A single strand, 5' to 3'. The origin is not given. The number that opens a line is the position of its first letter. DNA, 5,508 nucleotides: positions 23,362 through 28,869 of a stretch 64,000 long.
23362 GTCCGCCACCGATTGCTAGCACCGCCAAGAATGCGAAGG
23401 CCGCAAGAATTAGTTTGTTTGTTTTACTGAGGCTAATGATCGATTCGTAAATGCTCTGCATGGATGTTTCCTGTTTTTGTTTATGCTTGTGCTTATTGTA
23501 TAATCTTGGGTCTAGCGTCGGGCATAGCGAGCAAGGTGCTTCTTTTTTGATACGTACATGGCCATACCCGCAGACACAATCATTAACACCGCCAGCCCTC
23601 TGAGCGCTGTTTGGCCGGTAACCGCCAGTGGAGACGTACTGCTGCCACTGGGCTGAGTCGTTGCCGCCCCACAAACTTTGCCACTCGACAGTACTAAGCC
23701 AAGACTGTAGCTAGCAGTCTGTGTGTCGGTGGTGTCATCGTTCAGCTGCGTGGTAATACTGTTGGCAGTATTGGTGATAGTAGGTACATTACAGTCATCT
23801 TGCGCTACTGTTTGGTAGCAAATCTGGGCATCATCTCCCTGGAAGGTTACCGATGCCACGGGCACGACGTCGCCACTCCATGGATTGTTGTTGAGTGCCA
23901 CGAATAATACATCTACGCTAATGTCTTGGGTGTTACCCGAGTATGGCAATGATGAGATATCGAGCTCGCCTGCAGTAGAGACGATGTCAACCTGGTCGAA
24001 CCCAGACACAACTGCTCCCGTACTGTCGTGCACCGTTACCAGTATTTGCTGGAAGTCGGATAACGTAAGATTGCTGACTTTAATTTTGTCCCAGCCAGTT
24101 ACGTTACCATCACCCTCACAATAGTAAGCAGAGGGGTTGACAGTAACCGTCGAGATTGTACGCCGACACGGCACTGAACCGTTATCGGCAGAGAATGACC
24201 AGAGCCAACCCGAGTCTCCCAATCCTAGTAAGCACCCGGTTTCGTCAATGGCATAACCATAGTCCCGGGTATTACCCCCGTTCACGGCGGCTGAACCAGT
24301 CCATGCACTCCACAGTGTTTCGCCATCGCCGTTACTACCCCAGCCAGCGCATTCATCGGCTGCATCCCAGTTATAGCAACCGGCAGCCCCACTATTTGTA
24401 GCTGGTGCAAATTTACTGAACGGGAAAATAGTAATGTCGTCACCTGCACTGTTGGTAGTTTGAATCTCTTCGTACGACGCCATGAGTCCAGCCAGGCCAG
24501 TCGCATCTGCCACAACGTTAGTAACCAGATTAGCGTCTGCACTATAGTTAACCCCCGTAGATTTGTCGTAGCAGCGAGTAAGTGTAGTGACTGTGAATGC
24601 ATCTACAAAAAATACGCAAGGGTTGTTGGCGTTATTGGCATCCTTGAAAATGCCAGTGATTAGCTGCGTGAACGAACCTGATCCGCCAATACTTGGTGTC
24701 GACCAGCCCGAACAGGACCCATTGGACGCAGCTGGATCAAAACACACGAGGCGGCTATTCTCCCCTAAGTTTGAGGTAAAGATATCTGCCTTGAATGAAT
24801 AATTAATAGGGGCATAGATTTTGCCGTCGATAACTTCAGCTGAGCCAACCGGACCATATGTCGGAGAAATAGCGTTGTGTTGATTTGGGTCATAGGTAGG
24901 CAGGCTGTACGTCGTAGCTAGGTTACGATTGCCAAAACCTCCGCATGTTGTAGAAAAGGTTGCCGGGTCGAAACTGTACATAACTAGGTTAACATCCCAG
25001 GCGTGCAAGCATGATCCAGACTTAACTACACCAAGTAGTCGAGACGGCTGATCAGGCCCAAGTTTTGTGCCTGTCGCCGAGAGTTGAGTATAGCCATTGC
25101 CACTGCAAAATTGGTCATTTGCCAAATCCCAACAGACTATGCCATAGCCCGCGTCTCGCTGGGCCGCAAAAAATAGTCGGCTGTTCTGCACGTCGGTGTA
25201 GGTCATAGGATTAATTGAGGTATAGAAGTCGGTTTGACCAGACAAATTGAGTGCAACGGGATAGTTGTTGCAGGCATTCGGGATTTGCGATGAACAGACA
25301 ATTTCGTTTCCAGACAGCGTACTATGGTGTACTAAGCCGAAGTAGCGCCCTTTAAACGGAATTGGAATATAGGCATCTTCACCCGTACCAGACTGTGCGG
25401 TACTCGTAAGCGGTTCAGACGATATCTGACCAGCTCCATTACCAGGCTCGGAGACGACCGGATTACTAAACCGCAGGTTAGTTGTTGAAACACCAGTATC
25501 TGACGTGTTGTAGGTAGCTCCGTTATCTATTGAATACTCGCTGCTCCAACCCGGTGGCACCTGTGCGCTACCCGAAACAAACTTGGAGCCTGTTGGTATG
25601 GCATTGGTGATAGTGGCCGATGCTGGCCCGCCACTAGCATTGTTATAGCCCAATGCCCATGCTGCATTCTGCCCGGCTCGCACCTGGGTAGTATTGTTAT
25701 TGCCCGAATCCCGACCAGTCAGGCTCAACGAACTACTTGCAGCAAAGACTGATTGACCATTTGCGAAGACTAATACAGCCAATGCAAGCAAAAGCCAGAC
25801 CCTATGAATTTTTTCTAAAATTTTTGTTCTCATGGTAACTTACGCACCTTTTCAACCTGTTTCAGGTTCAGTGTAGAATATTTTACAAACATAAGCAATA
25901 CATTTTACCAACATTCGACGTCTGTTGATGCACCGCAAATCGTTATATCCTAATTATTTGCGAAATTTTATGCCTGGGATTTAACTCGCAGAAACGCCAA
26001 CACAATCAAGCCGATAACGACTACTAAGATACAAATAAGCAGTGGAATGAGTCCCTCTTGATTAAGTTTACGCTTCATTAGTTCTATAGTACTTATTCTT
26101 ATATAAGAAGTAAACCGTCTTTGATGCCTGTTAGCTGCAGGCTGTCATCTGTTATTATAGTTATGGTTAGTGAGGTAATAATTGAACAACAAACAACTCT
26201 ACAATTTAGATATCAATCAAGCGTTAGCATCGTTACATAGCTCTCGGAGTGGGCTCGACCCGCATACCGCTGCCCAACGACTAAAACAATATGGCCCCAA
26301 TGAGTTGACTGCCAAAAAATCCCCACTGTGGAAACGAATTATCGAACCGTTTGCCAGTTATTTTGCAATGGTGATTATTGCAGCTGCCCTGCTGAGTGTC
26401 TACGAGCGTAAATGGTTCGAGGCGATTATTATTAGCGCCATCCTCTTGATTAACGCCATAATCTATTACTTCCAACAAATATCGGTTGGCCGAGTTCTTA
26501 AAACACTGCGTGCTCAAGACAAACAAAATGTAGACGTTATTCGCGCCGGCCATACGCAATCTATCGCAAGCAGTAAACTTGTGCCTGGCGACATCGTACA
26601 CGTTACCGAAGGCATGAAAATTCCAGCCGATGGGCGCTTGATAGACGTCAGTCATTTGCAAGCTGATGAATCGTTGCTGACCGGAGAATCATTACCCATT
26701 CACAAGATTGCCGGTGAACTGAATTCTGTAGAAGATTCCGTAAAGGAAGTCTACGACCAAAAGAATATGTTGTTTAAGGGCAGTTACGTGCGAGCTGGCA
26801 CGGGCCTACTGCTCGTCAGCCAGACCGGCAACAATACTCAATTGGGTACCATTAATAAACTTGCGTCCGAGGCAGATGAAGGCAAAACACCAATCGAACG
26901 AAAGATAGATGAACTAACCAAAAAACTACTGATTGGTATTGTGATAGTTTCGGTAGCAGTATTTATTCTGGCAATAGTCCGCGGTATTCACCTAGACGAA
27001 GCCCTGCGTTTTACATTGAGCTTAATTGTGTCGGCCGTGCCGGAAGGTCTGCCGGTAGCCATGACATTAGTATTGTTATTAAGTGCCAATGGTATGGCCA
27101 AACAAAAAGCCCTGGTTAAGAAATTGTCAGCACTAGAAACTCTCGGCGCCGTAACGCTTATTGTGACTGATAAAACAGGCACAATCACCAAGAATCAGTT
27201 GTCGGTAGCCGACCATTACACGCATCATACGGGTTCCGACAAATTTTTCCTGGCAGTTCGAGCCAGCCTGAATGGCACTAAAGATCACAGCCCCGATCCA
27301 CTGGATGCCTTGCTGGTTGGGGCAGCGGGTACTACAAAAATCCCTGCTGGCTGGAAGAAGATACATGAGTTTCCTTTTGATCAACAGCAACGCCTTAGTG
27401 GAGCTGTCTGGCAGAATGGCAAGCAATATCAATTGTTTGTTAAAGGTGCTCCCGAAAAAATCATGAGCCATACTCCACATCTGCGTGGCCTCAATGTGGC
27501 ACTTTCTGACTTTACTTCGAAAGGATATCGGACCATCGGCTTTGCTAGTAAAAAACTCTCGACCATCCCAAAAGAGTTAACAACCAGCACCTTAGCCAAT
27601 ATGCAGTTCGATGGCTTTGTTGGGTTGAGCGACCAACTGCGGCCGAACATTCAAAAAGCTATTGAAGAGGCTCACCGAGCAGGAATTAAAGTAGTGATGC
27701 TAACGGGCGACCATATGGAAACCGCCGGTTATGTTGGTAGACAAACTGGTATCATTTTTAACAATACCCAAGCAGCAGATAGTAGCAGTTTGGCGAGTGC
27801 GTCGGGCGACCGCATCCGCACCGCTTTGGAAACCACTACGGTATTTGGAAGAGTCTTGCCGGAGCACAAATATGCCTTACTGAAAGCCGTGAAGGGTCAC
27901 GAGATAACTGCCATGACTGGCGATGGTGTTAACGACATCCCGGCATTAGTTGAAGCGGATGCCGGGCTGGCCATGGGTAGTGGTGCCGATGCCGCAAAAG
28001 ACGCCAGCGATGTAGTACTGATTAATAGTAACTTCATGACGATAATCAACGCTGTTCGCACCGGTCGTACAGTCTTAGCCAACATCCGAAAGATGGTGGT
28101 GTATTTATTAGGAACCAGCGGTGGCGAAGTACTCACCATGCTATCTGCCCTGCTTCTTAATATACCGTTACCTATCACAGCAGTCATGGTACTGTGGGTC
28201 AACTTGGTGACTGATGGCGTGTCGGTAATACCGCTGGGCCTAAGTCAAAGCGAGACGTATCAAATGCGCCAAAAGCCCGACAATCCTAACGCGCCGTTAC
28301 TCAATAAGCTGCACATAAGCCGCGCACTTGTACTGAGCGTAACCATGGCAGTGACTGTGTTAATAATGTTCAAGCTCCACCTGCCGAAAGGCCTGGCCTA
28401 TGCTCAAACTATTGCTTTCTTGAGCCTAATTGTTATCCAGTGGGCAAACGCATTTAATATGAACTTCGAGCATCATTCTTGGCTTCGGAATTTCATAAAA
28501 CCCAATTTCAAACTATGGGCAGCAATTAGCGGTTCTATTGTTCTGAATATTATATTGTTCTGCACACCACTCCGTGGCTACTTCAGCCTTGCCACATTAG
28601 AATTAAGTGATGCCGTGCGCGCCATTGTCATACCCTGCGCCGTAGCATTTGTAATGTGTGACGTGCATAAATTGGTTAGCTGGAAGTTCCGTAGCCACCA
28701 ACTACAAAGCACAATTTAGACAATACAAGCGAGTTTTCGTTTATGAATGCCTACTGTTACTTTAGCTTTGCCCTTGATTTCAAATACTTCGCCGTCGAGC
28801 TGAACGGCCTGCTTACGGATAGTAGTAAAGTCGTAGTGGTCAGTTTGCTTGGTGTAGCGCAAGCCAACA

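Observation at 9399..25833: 16.5-kb sortase-dependent surface-protein island built from paralogous cassettes around the giant kinase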

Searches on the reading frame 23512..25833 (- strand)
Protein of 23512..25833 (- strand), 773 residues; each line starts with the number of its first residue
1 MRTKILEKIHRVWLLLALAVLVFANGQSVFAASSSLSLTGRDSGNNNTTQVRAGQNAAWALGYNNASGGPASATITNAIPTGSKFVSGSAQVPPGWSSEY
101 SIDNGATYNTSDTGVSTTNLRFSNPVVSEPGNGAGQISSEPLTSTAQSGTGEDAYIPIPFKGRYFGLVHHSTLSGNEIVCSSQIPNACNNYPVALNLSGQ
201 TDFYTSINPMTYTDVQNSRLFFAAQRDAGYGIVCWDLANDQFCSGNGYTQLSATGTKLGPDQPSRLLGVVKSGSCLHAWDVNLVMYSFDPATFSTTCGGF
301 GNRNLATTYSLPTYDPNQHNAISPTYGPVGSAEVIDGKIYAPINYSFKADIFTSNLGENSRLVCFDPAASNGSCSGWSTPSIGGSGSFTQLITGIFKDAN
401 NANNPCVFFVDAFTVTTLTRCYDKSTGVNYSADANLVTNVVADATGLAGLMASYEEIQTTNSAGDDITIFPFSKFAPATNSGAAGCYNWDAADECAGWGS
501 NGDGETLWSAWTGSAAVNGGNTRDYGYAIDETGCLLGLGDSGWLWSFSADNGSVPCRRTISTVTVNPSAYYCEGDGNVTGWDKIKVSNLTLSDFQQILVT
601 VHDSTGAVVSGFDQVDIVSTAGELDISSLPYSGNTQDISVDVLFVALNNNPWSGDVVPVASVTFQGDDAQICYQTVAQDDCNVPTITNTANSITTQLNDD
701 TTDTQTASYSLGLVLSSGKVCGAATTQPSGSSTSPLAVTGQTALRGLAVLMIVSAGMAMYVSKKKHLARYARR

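Call 4: search_protein_families(library=pfam, proteins=[window:23512-25833:-], max_evalue=0.01)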
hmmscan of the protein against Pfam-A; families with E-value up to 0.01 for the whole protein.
window:23512-25833:- (773 aa): 0 families

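Call 5: search_protein_families(library=ncbifam, proteins=[window:23512-25833:-], max_evalue=0.01)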
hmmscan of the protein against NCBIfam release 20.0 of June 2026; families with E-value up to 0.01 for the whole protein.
window:23512-25833:- (773 aa): 0 families

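Call 38: search_solved_structures(query=window:23512-25833:-, max_evalue=1)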
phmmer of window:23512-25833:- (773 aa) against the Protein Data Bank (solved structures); distinct sequences matched with E-value up to 1: 0.

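Call 40: find_homologous_proteins(query=window:23512-25833:-, max_evalue=0.001)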
Query window:23512-25833:- (773 aa): 12 proteins with E <= 0.001 among 8000 candidates.
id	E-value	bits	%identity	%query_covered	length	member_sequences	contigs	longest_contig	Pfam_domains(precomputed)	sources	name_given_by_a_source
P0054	0.0e+0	1532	87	100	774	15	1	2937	-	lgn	-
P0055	0.0e+0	1116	64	100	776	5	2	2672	-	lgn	-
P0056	0.0e+0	1115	65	97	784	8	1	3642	-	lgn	-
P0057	0.0e+0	1109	65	98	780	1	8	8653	-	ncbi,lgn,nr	ncbi:MAG: hypothetical protein QG628_789 [Patescibacteria group bacterium]|nr:hypothetical protein [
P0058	1.2e-279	948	57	97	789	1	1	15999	-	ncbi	-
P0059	3.1e-273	927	56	95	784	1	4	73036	-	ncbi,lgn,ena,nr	ncbi:hypothetical protein KC946_01150 [Candidatus Saccharibacteria bacterium]|nr:hypothetical protei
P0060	1.5e-268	911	56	98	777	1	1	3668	-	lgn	-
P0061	1.8e-268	911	55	98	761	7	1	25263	-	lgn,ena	-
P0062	8.1e-240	816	49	97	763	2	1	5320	-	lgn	-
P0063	2.8e-234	798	62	73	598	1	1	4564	-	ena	-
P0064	7.9e-229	780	49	97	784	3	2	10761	-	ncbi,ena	-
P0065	1.2e-225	769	50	95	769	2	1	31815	-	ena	-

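Call 55: predict_structure(alignment_id=A2)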
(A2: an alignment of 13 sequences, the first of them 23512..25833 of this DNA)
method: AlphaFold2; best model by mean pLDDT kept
length: 773 residues; sequences in the alignment: 13
mean_pLDDT: 61.2   pTM: 0.49
mean pLDDT of the five models: 61.2, 54.5, 51.5, 51.2, 47.1
residues with pLDDT >= 90: 7; 70-90: 274; 50-70: 251; < 50: 241
segments of 3 or more residues with pLDDT < 50: 1-4, 23-32, 127-132, 140-155, 170-176, 183-195, 198-209, 319-328, 347-357, 384-389, 476-480, 499-526, 528-558, 680-746, 769-773
pLDDT, mean of each block of 10 residues (from residue 1): 53 66 38 63 62 73 62 77 82 78 86 85 63 53 30 49 58 50 46 46 44 82 73 81 80 64 63 85 84 82 80 56 46 83 54 44 84 80 53 74 80 67 87 83 63 60 71 52 71 65 40 30 44 45 30 37 65 57 72 70 71 76 72 60 60 59 62 74 38 35 35 40 35 30 48 65 54 43
secondary structure, 60 per line:
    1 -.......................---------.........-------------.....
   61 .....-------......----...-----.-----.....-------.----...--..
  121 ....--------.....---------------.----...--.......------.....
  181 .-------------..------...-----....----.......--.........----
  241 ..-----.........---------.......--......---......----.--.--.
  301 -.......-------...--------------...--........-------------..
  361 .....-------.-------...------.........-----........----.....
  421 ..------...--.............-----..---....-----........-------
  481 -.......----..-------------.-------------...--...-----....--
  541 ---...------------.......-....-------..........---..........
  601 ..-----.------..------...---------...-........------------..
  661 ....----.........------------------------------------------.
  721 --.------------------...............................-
elements in order (helices of 4 or more, strands of 3 or more residues): H2-24 E34-42 E56-65 E73-78 E83-85 E97-101 E119-124 E133-137 E158-160 E163-169 E176-181 E211-214 E219-225 E228-236 E248-256 E266-272 E275-280 E284-289 E302-304 H305-308 E333-335 E338-345 E359-365 E381-383 E390-398 E404-411 E416-422 E429-431 H434-446 E457-460 E466-473 E482-488 E527-529 E535-538 E544-546 E559-565 H567-570 E581-587 E594-602 E623-625 E639-646 E659-664 E669-677 H742-772

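Call 57: find_encoding_contigs(protein=P0059, flank=10000, max_places=1)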
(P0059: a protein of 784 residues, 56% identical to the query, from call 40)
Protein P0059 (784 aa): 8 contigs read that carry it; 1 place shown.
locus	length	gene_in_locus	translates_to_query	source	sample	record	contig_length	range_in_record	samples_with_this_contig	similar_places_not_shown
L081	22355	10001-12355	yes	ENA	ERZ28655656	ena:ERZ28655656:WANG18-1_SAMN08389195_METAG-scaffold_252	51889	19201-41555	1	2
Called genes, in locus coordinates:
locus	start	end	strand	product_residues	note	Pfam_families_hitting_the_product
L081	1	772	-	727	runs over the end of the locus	PF00580:UvrD-helicase, PF13245:AAA_19, PF13604:AAA_30 (faint), PF01443:Viral_helicase1 (faint), PF13361:UvrD_C, PF13538:UvrD_C_2, PF21196:PcrA_UvrD_tudor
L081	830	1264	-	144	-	-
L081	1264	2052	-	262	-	PF00121:TIM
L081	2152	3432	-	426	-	PF00162:PGK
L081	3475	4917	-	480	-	PF00224:PK, PF02887:PK_C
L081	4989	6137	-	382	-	PF04519:Bactofilin (faint), PF26514:DUF8173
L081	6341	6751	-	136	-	-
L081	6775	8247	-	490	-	PF18885:DUF5648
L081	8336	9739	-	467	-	PF00795:CN_hydrolase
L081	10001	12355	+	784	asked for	-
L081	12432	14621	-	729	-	-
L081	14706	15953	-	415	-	PF12704:MacB_PCD, PF02687:FtsX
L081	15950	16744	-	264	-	PF02463:SMC_N (faint), PF13476:AAA_23 (weak), PF13555:AAA_29 (weak), PF00005:ABC_tran, PF13304:AAA_21 (faint)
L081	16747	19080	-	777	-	PF00041:fn3 (faint), PF16656:Pur_ac_phosph_N (weak)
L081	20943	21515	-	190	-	-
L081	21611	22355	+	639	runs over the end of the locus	-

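Call 58: find_encoding_contigs(protein=P0065, flank=10000, max_places=1)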
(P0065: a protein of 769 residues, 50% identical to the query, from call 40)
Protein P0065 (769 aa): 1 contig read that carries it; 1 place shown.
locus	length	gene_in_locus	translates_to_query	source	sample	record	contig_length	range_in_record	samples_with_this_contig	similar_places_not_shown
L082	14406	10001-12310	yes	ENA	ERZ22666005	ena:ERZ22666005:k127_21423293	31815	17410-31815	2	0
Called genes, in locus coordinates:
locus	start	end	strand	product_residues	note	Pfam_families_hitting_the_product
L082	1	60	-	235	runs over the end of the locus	PF00293:NUDIX, PF19368:WHD_AraR, PF21906:WHD_NrtR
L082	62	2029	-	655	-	PF00795:CN_hydrolase, PF02540:NAD_synthase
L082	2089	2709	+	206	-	PF01467:CTP_transf_like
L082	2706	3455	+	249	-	PF25969:NUDT9_N, PF00293:NUDIX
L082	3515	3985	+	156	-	PF13083:KH_KhpA-B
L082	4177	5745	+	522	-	-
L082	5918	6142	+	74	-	-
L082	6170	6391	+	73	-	-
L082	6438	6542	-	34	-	-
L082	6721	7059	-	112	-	-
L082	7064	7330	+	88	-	-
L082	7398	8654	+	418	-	PF00817:IMS, PF11799:IMS_C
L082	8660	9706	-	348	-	PF00722:Glyco_hydro_16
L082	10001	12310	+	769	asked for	-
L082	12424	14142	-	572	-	PF00239:Resolvase, PF07508:Recombinase (weak)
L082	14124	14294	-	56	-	-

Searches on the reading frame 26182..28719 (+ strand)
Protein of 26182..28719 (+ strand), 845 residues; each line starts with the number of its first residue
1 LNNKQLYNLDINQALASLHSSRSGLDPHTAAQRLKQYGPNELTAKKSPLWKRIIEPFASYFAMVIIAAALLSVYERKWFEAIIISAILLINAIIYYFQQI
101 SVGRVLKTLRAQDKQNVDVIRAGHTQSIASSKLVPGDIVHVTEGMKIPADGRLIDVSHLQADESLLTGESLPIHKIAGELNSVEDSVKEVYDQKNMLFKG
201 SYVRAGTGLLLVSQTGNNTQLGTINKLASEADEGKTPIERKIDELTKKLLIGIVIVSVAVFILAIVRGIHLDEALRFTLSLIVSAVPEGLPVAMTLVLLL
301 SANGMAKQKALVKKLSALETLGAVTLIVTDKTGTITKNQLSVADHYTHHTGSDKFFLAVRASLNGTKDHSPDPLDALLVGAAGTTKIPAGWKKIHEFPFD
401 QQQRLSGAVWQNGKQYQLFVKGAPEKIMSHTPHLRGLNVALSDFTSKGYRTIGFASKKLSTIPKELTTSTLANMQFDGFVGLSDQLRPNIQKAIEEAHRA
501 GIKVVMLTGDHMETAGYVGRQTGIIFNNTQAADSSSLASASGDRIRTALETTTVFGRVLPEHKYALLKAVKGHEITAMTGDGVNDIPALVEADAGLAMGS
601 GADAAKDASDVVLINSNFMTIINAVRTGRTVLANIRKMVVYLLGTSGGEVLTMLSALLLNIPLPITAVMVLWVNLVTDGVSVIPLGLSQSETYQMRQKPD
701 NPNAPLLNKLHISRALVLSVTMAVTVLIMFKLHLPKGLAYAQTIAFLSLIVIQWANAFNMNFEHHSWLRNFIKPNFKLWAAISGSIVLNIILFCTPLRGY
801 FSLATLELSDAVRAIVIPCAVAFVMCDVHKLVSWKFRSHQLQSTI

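Call 10: search_protein_families(library=pfam, proteins=[window:26182-28719:+], max_evalue=0.001)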
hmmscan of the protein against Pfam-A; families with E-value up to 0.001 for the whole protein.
window:26182-28719:+ (845 aa): 6 families
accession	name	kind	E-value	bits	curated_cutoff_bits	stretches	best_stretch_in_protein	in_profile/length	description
PF00122.25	E1-E2_ATPase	-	1.1e-48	165.6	28.1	1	114-308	4-181/181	E1-E2 ATPase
PF00689.26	Cation_ATPase_C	-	1.9e-31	109.6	27.3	1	662-829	1-172/175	Cation transporting ATPase, C-terminus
PF00702.32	Hydrolase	-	2e-16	61.4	26.4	1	325-593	2-191/191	haloacid dehalogenase-like hydrolase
PF00690.31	Cation_ATPase_N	-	2.8e-16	59.3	20.4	1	7-72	2-69/69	Cation transporter/ATPase, N-terminus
PF13246.12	Cation_ATPase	-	1.9e-06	28.3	21.7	1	385-430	40-87/91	Cation transport ATPase (P-type)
PF08282.18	Hydrolase_3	-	1.2e-05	25.7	20.9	0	576-617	206-247/255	haloacid dehalogenase-like hydrolase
